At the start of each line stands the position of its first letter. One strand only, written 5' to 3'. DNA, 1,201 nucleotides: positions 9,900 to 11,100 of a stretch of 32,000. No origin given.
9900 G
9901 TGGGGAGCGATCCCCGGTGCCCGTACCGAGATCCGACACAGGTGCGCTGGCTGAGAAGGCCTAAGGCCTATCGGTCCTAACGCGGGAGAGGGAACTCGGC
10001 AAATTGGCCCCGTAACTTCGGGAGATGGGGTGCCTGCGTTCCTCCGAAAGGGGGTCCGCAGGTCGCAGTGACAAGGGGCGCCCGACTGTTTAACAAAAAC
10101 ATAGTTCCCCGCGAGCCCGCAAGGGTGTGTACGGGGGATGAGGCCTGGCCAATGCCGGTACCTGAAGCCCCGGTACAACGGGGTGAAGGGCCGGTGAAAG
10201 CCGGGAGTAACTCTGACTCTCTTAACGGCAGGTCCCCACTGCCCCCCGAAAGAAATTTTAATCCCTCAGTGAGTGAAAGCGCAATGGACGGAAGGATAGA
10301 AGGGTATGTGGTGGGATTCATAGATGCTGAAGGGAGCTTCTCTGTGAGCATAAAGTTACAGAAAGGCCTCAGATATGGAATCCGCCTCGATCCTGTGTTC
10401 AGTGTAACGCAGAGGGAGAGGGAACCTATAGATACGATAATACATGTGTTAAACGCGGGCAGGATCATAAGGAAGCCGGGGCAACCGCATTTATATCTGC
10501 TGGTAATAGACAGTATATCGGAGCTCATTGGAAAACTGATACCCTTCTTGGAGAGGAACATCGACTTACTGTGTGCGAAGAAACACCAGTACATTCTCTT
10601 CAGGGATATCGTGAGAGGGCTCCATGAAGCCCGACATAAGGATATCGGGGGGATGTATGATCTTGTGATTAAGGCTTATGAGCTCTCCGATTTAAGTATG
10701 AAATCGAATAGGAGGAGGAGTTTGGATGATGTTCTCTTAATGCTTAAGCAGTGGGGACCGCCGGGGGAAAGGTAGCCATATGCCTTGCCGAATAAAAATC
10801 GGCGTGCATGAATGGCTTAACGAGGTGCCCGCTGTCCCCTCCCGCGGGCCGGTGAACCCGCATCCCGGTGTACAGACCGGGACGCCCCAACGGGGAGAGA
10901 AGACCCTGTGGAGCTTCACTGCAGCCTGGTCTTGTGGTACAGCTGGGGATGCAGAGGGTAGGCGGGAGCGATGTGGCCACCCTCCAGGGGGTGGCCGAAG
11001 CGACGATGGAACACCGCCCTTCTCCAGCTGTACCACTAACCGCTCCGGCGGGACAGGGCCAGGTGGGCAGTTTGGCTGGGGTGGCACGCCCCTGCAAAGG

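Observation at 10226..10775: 23S rRNA intron whose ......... ORF borrows its stop codon from the exon and would be almost exactly circle-filling on a circular intron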

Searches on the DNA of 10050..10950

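Call 4: search_rna_families(source=window, start=10050, end=10950, threshold=gathering, show_alignments=2)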
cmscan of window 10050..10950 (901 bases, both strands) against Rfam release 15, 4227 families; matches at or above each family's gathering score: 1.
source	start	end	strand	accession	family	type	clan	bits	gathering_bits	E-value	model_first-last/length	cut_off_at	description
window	10050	10950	+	RF02540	LSU_rRNA_archaea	Gene; rRNA;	CL00112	263.5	50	2.5e-81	1856-2212/2987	5'&3'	Archaeal large subunit ribosomal RNA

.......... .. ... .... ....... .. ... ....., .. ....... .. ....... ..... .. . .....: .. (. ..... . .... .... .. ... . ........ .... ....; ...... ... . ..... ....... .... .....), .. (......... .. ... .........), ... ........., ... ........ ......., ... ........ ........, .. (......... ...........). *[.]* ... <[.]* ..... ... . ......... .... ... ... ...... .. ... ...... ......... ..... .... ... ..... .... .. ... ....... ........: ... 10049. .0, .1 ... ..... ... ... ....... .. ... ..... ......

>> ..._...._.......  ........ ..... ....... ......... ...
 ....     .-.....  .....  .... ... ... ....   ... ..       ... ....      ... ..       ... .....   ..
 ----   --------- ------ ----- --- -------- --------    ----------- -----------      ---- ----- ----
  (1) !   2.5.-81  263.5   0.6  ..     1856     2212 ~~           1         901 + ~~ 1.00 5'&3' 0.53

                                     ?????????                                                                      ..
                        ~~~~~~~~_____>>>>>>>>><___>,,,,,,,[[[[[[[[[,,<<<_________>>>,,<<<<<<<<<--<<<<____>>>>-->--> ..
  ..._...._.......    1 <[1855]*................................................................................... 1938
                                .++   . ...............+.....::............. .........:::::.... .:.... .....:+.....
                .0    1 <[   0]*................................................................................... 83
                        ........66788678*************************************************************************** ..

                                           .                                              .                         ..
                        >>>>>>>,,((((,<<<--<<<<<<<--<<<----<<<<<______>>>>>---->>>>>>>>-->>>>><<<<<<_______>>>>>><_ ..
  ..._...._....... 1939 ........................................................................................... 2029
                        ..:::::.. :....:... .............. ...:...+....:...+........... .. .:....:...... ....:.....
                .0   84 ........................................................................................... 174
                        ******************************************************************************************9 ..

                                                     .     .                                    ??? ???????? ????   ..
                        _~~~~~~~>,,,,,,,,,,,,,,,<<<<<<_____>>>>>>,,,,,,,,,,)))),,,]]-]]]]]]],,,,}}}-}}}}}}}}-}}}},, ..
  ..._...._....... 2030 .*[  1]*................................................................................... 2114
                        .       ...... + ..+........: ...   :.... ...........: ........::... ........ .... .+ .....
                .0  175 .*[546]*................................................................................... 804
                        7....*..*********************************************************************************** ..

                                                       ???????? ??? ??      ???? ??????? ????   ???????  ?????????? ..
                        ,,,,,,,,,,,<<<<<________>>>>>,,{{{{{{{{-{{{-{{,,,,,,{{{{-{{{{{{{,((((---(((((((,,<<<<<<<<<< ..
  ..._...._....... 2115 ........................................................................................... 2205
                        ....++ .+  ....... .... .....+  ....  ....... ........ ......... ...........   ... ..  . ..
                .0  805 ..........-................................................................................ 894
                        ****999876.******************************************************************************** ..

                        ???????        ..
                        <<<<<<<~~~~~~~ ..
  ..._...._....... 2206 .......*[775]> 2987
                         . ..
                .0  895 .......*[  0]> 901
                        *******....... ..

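Call 57: search_rna_families(source=window, start=10215, end=10780, threshold=evalue, max_evalue=1)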
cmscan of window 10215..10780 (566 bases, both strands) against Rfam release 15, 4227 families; matches with E-value up to 1: 2.
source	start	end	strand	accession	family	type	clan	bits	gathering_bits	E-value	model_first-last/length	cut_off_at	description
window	10603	10651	+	RF01097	RF_site8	Cis-reg; frameshift_element;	-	18.6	43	0.9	1-52/52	no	Gag/pro ribosomal frameshift site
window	10256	10400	+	RF02767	Ysr186_sR026_CsrC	Gene; sRNA;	CL00106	13.2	279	0.46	1-305/305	no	Yersinia sRNA 186/sR026/CsrC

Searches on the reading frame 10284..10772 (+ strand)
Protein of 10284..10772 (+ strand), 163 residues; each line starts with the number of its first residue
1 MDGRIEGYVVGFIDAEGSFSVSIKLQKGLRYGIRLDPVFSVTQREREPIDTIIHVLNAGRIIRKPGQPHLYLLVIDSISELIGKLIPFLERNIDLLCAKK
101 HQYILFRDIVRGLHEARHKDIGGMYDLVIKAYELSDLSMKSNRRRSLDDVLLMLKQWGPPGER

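Call 5: search_protein_families(library=pfam, proteins=[window:10284-10772:+], max_evalue=1)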
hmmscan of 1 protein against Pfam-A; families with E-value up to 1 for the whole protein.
window:10284-10772:+ (163 aa): 2 families
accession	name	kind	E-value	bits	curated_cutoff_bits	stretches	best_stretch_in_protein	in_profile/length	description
PF00961.24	LAGLIDADG_1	-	1.2e-11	45.8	23.1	1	10-110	2-102/102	LAGLIDADG endonuclease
PF22416.2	Lmo2445-like_C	-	0.055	14.5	27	1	83-131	14-62/94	Lmo2445-like, C-terminal domain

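Call 6: search_solved_structures(query=window:10284-10772:+, max_evalue=1, show_alignments=3)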
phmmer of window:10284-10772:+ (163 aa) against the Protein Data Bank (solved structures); distinct sequences matched with E-value up to 1: 90 (the best 60 are shown).
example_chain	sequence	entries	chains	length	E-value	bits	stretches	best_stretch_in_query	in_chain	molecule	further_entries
3e54_A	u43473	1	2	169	2e-40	141.5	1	6-158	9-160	RRNA intron-encoded endonuclease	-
4lox_A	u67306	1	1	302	7e-17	65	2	8-104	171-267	LAGLIDADG homing endonuclease I-SmaMI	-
5e5o_A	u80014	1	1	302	1.1e-16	64.4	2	8-104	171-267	I-SmaMI LAGLIDADG endonuclease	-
4lq0_A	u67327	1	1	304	1.3e-16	64.1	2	6-145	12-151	LAGLIDADG homing endonuclease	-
5e5p_A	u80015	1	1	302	1.9e-16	63.6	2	8-91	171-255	I-SmaMI LAGLIDADG meganuclease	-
4z1z_A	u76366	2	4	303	1.9e-16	63.6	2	8-91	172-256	Meganuclease I-SmaMI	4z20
5e63_A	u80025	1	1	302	2.9e-16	63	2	9-128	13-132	I-SmaMI LAGLIDADG meganuclease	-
5e5s_A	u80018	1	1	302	1.2e-15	61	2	8-91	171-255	I-SmaMI LAGLIDADG meganuclease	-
5e67_A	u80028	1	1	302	1.8e-15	60.4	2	8-91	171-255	I-SmaMI LAGLIDADG meganuclease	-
12fk_A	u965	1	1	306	5.3e-14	55.6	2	8-118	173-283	aHE31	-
36of_A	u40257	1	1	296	8.2e-14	55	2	8-96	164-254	aHE15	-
11qf_A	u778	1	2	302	5.3e-12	49.1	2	8-109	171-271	I-PnoMI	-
4yhx_A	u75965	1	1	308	6.1e-12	48.9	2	6-125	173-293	Ribosomal protein 3/homing endonuclease-like fusion protein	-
5t2n_A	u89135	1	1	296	2.9e-11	46.7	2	9-130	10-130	I-OnuI_e-ag007820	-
6uwk_A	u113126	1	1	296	9.9e-11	45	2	8-124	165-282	I-OnuI-e-Therm-hChr11v3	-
2ex5_A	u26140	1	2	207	2.6e-08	37.1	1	8-129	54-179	DNA endonuclease I-CeuI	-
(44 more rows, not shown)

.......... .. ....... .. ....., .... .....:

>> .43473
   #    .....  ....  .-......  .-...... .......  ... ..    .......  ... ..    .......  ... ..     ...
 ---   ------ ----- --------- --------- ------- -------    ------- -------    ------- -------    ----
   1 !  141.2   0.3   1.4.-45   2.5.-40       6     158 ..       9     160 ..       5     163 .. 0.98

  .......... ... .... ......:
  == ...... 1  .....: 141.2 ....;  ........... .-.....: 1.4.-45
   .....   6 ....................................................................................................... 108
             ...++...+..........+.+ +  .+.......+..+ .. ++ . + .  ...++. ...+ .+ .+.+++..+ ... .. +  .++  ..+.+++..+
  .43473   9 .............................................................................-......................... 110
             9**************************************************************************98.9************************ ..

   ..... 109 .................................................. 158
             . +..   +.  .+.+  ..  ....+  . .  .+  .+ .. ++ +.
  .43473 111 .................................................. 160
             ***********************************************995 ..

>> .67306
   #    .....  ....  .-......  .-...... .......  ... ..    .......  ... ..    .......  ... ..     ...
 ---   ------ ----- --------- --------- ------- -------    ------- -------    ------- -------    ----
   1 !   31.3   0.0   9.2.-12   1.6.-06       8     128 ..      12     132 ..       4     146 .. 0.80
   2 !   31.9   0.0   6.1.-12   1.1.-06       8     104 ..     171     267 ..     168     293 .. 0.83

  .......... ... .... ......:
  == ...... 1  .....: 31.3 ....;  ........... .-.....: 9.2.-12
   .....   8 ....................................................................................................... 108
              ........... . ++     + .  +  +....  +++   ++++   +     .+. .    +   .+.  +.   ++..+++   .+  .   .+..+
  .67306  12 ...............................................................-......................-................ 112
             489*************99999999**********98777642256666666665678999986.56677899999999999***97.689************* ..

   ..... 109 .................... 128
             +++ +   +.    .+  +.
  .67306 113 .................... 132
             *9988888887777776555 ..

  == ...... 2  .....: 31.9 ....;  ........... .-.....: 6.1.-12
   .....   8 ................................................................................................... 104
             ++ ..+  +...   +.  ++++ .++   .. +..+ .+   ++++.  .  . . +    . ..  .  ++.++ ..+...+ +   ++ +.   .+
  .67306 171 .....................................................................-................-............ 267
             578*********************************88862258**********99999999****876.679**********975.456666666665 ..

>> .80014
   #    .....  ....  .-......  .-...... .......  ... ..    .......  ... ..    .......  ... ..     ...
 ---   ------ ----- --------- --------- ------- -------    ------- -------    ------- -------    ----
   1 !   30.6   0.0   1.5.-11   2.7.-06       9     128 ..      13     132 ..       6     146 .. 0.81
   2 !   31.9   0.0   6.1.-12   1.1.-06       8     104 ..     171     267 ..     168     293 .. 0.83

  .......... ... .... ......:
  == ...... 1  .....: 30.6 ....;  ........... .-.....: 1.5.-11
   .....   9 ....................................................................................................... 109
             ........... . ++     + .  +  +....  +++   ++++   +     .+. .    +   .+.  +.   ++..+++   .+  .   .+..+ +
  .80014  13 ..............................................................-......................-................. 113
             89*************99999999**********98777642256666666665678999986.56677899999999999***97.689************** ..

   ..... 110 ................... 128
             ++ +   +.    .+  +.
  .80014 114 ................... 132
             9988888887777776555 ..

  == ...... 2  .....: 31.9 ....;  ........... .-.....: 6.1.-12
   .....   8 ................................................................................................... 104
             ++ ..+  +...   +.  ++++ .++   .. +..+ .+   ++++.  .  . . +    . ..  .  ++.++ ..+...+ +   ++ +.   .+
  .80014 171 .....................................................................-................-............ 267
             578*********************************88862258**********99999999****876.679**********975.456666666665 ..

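Call 8: find_homologous_proteins(query=window:10284-10772:+)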
Query window:10284-10772:+ (163 aa): 40 proteins with E <= 0.001 among 60 candidates.
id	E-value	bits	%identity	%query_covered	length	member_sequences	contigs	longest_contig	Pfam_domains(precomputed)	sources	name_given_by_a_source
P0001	3.7e-93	328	91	100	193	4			PF00961.25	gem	-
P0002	3.3e-81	289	80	100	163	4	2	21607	PF00961.25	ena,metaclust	metaclust:\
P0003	6.6e-77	275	77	100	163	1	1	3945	PF00961.25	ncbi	-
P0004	1.3e-53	199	59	98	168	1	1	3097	PF00961.25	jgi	jgi:hypothetical protein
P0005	1.0e-52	196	57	96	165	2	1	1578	PF00961.25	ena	-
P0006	1.4e-51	193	58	96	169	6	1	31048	PF00961.25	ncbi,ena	-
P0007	1.4e-50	189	55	100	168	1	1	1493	PF00961.25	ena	-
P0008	1.7e-50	189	58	100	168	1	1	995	PF00961.25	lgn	-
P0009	2.0e-50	189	58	96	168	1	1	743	PF00961.25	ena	-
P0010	5.4e-50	187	57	96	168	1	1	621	PF00961.25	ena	-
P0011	7.1e-50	187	53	100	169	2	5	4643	PF00961.25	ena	-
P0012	1.9e-49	186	57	96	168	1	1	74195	PF00961.25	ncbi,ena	-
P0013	4.3e-49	184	54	98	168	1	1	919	PF00961.25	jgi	jgi:hypothetical protein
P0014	5.8e-49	184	54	99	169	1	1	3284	PF00961.25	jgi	jgi:hypothetical protein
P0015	9.6e-49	183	56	98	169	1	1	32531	PF00961.25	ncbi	-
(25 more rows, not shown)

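Call 11: find_related_loci(query=A1, collection=genome_contigs, flank=3000)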
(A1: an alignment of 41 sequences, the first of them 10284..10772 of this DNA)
Query A1 (163 aa) in genome_contigs; peptide patterns used: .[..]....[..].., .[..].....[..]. (x = any residue, [..] = any of these).
65 stretches matched a pattern; 16 encode a relative of the query (tblastn E <= 1e-3); 16 distinct loci.
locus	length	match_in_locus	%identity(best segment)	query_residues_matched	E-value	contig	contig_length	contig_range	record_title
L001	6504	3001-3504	58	1-163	5e-57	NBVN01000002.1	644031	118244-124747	MAG: Zestosphaera tikiterensis isolate NZ3 Iph_new_4C, whole genome shotgun sequence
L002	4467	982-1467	57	7-163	1e-55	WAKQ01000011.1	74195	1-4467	MAG: Desulfurococcales archaeon isolate S013_73 k151_199243, whole genome shotgun sequence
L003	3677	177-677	56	2-163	6e-54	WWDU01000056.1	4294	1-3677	MAG: Candidatus Calypsonella navitae isolate M2_131_esom k151_677024, whole genome shotgun sequence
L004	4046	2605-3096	57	5-163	2e-53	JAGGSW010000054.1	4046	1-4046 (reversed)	MAG: Candidatus Odinarchaeota archaeon isolate AUK032 PB_MANV_032_c_000000001530, whole genome shotgun sequence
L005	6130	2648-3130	52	7-163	1e-51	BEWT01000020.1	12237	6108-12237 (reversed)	Desulfurococcaceae archaeon AG1 DNA, AG1contig20, whole genome shotgun sequence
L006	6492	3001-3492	50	5-163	7e-52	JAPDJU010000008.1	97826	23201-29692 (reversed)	MAG: Thermoproteota archaeon isolate S9B1_HD70 c_000000000081, whole genome shotgun sequence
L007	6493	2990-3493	53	7-163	7e-49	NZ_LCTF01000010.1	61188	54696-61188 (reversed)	Caldivirga sp. MU80 contig_20, whole genome shotgun sequence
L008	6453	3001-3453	44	18-163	9e-33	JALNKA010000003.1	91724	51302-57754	MAG: Candidatus Wolframiiraptor sinensis isolate GMQP.bins.13.201907 NODE_60_length_91724_cov_25.068780, whole genome sh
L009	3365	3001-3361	62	6-128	4e-28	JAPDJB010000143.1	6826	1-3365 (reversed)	MAG: Candidatus Bathyarchaeota archaeon isolate S8B1_HD70 c_000000002379, whole genome shotgun sequence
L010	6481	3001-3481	62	6-163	8e-36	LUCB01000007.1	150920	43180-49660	MAG: Candidatus Bathyarchaeota archaeon B24 scaffold119, whole genome shotgun sequence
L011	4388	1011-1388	35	8-128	8e-15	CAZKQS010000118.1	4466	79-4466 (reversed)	MAG TPA_asm: uncultured Thermoplasmatales archaeon isolate SRP332253_co2_176 genome assembly, contig: NODE_21867_length_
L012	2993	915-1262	35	8-118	5e-13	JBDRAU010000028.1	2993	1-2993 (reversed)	MAG: bacterium isolate MEGAHIT-group-1.1015 k141_197853, whole genome shotgun sequence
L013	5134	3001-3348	33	8-118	4e-12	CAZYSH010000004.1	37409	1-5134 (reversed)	MAG TPA_asm: uncultured Candidatus Saccharibacteria bacterium isolate binchicken_co330_129 genome assembly, contig: NODE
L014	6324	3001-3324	35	8-110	5e-12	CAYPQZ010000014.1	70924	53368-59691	MAG TPA_asm: uncultured Candidatus Saccharibacteria bacterium isolate SRP067234_co1_67 genome assembly, contig: k99_2796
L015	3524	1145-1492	28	9-124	1e-8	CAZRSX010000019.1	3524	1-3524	MAG TPA_asm: uncultured Candidatus Saccharibacteria bacterium isolate SRP344714_co2_192 genome assembly, contig: NODE_67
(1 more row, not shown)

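Call 18: find_related_loci(query=A1, collection=metagenome_contigs, flank=1500)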
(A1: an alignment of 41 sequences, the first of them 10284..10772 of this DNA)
Query A1 (163 aa) in metagenome_contigs; peptide patterns used: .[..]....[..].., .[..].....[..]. (x = any residue, [..] = any of these).
462 stretches matched a pattern; 230 encode a relative of the query (tblastn E <= 1e-3); the best 80 are kept; 80 distinct loci.
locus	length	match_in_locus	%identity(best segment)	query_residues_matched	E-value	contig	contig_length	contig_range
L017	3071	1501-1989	99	1-163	7e-107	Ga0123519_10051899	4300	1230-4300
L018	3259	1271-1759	99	1-163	1e-106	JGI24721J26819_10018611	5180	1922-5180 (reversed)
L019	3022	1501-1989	91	1-163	6e-100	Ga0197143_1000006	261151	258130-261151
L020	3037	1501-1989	80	1-163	7e-88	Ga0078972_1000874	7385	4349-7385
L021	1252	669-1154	57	7-163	6e-62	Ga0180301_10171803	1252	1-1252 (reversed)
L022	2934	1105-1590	57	7-163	1e-57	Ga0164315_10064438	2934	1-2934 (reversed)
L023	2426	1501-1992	54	5-163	6e-57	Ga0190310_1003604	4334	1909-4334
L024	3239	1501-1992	54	5-163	6e-57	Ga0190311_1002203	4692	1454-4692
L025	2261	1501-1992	54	5-163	5e-57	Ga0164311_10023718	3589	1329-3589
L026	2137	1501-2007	53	1-163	7e-56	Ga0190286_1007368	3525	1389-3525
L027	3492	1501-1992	55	5-163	2e-55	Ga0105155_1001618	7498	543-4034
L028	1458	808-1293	57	7-163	3e-57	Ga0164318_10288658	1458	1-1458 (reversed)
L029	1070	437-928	55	5-163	6e-58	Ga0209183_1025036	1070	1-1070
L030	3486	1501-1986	56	7-163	8e-54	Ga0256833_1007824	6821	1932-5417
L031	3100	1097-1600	51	1-163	5e-53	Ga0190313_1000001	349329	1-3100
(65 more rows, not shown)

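Call 19: find_encoding_contigs(protein=window:10284-10772:+, flank=3000, max_places=4)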
Protein window:10284-10772:+ (163 aa): no gene with exactly this product is on record in the collection.

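Call 50: find_encoding_contigs(protein=P0003, flank=3000, max_places=3)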
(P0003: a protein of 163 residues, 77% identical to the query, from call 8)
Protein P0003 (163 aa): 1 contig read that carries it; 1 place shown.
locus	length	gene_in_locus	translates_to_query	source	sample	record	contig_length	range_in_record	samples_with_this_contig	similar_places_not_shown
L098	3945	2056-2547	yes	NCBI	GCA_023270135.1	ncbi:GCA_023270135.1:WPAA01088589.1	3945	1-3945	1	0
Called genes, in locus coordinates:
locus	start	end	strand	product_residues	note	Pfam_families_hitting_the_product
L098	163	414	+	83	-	-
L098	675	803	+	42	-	-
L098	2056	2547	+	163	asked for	PF00961:LAGLIDADG_1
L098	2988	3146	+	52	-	-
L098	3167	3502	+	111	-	-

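Call 51: find_encoding_contigs(protein=P0002, flank=3000, max_places=3)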
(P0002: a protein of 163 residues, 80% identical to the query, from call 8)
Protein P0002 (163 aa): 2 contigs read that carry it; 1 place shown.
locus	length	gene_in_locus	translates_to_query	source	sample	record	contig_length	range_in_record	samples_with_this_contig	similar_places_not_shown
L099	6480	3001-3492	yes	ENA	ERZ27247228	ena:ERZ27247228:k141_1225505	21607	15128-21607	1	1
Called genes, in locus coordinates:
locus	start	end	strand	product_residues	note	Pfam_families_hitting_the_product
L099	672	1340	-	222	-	-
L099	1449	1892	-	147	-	-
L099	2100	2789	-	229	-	-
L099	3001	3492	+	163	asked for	PF00961:LAGLIDADG_1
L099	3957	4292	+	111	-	-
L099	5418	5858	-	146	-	-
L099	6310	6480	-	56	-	?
